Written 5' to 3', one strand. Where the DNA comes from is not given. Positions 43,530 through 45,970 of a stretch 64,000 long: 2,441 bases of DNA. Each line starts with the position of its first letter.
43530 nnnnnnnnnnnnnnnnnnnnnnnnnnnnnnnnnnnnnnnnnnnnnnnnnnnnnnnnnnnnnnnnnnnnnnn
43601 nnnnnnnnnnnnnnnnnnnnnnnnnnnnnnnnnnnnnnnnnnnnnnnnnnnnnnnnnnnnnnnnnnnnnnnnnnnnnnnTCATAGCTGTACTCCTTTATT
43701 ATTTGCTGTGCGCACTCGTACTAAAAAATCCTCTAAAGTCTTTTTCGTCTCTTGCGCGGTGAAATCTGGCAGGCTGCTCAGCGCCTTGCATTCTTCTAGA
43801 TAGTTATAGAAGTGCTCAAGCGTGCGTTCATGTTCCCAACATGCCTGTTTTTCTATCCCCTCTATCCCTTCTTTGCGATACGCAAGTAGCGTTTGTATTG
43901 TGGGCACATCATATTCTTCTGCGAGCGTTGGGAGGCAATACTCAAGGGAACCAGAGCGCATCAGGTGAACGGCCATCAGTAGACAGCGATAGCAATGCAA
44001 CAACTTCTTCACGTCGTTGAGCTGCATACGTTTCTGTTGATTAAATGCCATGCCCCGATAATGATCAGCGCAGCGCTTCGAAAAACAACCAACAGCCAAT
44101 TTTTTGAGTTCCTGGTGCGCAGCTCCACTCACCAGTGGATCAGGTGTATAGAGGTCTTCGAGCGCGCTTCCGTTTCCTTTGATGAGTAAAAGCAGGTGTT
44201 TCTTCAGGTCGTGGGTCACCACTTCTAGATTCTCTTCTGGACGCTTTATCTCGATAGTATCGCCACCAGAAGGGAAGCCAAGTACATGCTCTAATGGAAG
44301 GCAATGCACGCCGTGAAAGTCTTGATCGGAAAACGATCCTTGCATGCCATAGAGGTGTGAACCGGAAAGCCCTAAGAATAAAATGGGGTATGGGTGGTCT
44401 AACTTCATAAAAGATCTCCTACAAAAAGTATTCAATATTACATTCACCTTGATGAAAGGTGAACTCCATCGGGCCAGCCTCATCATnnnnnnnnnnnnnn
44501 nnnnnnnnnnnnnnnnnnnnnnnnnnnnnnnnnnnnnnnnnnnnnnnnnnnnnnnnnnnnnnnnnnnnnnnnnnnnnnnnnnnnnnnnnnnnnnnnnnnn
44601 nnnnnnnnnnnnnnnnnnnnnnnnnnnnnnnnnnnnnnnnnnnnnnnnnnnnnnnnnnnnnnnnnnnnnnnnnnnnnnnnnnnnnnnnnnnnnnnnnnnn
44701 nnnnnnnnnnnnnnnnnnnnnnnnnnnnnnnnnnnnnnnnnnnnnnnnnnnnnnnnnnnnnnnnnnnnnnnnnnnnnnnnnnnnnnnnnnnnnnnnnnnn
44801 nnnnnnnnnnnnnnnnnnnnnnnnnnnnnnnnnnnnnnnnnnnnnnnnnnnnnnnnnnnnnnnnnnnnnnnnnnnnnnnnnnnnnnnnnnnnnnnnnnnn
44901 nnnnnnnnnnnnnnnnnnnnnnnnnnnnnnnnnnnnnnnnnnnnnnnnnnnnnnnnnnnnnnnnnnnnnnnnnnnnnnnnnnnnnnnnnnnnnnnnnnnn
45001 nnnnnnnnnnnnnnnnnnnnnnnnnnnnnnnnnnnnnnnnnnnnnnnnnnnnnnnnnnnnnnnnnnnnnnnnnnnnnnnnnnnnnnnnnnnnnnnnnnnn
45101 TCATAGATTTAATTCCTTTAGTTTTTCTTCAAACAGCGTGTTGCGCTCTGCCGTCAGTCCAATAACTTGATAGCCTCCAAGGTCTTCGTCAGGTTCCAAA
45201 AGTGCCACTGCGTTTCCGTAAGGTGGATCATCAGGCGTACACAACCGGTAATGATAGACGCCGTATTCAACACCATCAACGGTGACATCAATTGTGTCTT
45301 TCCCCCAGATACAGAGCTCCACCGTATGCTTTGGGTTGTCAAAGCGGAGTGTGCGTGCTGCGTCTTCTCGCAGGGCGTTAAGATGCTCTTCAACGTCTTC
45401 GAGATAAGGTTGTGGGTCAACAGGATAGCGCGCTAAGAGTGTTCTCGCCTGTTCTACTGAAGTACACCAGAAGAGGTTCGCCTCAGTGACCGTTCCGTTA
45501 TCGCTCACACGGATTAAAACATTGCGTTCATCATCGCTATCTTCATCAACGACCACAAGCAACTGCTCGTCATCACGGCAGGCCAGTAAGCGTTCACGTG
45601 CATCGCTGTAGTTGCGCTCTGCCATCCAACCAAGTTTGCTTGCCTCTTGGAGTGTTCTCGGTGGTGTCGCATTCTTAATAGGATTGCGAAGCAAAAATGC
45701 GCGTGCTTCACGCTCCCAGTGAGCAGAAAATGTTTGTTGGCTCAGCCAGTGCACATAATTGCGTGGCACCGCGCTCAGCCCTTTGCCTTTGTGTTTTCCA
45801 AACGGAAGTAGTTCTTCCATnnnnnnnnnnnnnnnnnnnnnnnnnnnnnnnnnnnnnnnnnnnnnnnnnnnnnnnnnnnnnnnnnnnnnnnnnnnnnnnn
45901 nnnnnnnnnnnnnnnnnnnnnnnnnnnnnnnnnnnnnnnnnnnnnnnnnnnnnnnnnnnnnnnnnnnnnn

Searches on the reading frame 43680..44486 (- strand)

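Call 10: search_protein_families(library=pfam, max_evalue=0.001, proteins=[window:43680-44486:-])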
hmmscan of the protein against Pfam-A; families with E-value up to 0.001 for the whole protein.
window:43680-44486:- (268 aa): 1 family
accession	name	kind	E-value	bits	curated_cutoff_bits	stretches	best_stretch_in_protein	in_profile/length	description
PF10127.15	RlaP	-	1.2e-31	110.7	23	1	30-256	15-248/249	RNA repair pathway DNA polymerase beta family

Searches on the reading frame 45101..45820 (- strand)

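Call 10: search_protein_families(library=pfam, max_evalue=0.001, proteins=[window:45101-45820:-])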
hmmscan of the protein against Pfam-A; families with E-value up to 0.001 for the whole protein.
window:45101-45820:- (239 aa): 1 family
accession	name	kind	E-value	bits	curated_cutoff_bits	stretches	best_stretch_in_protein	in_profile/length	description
PF12843.12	QSregVF_b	-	8.1e-06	26.1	22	1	4-31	12-39/66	Putative quorum-sensing-regulated virulence factor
